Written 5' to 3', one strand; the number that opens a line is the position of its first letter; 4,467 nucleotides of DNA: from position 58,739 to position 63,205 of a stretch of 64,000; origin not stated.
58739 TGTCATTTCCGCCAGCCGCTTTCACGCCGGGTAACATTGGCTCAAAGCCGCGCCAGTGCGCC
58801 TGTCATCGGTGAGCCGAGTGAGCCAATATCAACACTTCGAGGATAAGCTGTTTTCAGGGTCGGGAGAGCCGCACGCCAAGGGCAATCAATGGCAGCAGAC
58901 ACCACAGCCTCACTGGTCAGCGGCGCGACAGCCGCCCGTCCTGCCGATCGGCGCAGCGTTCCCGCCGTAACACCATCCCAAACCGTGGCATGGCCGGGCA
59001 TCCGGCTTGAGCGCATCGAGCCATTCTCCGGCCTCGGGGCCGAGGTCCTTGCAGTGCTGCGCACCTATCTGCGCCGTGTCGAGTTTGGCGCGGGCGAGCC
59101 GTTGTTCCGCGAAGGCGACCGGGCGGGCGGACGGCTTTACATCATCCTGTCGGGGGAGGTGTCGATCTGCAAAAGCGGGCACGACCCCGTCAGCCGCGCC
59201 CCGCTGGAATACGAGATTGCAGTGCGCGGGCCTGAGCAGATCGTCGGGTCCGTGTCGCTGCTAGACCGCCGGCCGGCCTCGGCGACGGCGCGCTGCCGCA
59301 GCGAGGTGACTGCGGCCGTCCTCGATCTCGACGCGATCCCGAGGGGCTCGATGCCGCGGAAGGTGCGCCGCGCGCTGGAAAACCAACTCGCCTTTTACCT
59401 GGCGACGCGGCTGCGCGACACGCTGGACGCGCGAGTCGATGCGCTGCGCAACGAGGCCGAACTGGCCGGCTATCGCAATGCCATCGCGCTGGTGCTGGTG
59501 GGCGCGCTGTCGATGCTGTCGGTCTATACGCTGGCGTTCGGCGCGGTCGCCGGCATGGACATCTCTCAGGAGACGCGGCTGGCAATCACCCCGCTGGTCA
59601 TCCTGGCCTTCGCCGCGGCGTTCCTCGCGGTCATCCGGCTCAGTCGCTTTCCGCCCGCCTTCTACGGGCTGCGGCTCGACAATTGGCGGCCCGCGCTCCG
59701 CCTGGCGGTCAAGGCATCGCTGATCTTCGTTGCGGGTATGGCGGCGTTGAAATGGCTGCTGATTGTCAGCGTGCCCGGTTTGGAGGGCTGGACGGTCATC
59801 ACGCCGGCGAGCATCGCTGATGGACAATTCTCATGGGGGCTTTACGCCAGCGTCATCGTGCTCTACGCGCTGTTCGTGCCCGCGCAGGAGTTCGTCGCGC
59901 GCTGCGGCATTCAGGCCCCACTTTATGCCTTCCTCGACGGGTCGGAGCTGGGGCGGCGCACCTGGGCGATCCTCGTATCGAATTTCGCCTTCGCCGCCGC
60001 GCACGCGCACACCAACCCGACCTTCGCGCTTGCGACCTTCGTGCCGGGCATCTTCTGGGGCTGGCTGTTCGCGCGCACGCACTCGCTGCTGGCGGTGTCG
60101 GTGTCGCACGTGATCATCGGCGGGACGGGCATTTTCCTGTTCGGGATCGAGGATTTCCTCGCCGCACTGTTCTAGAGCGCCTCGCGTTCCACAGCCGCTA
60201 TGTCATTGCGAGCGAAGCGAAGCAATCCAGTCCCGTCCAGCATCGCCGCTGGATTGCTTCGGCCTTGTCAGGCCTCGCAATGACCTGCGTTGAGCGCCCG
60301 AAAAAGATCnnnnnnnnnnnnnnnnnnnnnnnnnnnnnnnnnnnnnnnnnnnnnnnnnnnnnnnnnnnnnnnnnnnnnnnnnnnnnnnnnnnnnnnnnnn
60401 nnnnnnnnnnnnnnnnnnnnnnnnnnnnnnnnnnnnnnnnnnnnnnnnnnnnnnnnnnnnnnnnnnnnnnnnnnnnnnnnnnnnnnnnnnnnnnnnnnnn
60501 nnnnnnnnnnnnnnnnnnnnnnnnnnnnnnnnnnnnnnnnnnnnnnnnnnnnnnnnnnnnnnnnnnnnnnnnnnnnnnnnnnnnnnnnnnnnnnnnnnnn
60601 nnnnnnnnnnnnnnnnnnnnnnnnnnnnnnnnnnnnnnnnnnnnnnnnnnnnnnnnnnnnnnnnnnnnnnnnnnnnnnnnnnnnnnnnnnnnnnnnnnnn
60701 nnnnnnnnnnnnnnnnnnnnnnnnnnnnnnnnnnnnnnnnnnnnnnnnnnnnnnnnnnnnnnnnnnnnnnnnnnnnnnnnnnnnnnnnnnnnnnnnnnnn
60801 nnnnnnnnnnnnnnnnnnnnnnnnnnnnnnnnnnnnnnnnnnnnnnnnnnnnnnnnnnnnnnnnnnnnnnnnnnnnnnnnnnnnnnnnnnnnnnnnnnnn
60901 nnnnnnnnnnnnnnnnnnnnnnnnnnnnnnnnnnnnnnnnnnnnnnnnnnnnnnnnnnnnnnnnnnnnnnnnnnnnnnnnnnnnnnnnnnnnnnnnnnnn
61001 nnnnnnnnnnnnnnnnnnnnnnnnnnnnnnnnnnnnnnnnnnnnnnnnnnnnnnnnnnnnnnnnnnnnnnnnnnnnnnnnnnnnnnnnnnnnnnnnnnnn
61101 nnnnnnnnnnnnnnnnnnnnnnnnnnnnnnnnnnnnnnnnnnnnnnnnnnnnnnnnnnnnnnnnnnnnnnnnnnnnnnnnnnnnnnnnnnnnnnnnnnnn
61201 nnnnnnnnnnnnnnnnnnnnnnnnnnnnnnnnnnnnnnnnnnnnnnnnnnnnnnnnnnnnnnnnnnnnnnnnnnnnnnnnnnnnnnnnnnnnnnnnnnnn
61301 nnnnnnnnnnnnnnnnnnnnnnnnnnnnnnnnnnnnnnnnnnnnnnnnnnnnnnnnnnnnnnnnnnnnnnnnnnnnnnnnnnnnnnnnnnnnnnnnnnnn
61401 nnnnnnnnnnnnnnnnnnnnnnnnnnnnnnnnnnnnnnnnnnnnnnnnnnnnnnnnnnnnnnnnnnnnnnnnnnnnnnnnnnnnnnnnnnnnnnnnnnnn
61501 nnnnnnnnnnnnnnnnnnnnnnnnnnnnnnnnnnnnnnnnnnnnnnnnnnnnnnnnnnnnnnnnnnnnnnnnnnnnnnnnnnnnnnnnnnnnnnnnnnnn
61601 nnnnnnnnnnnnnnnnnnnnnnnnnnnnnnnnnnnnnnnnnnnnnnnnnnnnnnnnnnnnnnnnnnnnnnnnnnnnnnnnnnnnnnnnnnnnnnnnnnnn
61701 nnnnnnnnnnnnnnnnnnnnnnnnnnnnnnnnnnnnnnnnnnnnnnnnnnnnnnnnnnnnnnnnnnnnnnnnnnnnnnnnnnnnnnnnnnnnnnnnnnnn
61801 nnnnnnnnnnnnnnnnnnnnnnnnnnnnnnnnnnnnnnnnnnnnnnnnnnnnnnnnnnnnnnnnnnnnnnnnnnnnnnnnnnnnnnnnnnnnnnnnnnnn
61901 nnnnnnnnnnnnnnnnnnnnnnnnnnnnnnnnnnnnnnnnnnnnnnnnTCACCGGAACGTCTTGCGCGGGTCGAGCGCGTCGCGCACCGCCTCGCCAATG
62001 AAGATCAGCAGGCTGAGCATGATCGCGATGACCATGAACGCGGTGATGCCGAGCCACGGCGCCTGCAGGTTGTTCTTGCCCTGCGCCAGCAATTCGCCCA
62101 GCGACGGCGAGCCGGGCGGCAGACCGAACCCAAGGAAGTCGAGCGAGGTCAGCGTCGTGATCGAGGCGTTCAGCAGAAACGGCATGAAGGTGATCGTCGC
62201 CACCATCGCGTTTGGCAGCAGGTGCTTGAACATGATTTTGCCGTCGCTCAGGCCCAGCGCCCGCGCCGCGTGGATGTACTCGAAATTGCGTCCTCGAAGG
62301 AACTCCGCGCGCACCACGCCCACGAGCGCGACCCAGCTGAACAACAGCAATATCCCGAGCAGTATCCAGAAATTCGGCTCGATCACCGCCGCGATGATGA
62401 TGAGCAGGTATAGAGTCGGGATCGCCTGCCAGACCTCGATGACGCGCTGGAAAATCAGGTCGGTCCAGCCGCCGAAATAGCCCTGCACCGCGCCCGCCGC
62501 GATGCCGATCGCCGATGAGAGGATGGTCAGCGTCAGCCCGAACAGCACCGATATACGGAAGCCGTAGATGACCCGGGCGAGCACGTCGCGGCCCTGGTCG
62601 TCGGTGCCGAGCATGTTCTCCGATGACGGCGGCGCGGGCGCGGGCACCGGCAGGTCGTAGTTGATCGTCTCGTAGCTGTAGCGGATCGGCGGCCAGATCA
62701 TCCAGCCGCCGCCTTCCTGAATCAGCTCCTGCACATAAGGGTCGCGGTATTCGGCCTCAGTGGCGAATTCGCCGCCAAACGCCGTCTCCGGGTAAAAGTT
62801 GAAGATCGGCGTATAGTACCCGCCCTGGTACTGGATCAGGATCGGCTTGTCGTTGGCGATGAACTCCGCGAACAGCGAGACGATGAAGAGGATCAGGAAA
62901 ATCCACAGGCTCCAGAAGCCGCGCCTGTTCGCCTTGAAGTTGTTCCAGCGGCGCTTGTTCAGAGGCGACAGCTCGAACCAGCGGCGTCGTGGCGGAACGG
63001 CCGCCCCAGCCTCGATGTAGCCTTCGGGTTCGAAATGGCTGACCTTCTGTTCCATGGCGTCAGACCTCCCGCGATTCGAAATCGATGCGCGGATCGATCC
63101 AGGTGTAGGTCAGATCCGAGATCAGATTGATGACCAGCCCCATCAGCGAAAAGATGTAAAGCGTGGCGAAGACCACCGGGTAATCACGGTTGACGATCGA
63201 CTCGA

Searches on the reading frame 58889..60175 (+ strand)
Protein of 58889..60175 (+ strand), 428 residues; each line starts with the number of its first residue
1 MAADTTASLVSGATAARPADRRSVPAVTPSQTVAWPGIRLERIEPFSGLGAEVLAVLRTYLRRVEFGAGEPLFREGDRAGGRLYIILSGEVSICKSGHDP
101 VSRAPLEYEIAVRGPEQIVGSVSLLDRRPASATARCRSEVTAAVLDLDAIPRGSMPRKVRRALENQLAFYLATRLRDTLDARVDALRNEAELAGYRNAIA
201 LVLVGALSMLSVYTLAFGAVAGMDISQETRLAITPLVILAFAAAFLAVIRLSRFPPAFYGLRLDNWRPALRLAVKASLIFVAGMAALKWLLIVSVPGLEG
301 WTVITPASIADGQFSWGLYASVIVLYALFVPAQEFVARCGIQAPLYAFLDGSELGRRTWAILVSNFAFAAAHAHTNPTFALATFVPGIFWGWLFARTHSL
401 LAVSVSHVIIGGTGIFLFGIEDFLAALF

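Call 81: search_protein_families(library=pfam, proteins=[window:58889-60175:+], max_evalue=0.00001)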
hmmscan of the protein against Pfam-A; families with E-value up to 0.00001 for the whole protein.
window:58889-60175:+ (428 aa): 2 families
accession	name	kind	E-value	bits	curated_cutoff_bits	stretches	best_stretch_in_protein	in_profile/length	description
PF00027.35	cNMP_binding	-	1.2e-13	51.3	27.5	1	64-149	2-81/89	Cyclic nucleotide-binding domain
PF02517.21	Rce1-like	-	3.8e-12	46.8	22.4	1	321-410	6-90/93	Type II CAAX prenyl endopeptidase Rce1-like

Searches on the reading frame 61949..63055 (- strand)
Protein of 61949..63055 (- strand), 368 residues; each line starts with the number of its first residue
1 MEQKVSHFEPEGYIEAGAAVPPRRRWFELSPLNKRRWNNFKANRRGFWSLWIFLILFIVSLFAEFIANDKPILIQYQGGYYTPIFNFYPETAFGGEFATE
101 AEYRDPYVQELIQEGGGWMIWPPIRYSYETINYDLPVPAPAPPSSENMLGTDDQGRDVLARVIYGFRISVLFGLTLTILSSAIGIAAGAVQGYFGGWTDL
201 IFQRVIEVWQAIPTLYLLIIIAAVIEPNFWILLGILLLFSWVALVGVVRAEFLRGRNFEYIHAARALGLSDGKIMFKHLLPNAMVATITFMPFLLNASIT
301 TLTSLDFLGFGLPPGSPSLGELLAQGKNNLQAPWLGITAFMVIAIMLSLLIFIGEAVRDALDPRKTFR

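Call 81: search_protein_families(library=pfam, proteins=[window:61949-63055:-], max_evalue=0.00001)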
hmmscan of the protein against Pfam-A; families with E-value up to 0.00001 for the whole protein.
window:61949-63055:- (368 aa): 2 families
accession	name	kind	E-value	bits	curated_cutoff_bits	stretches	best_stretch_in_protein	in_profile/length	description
PF00528.27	BPD_transp_1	-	5.6e-30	104.9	26.4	1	184-365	1-182/184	Binding-protein-dependent transport system inner membrane component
PF12911.12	OppC_N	-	1.7e-06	28.3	23.9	1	34-71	4-41/53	N-terminal TM domain of oligopeptide transport permease C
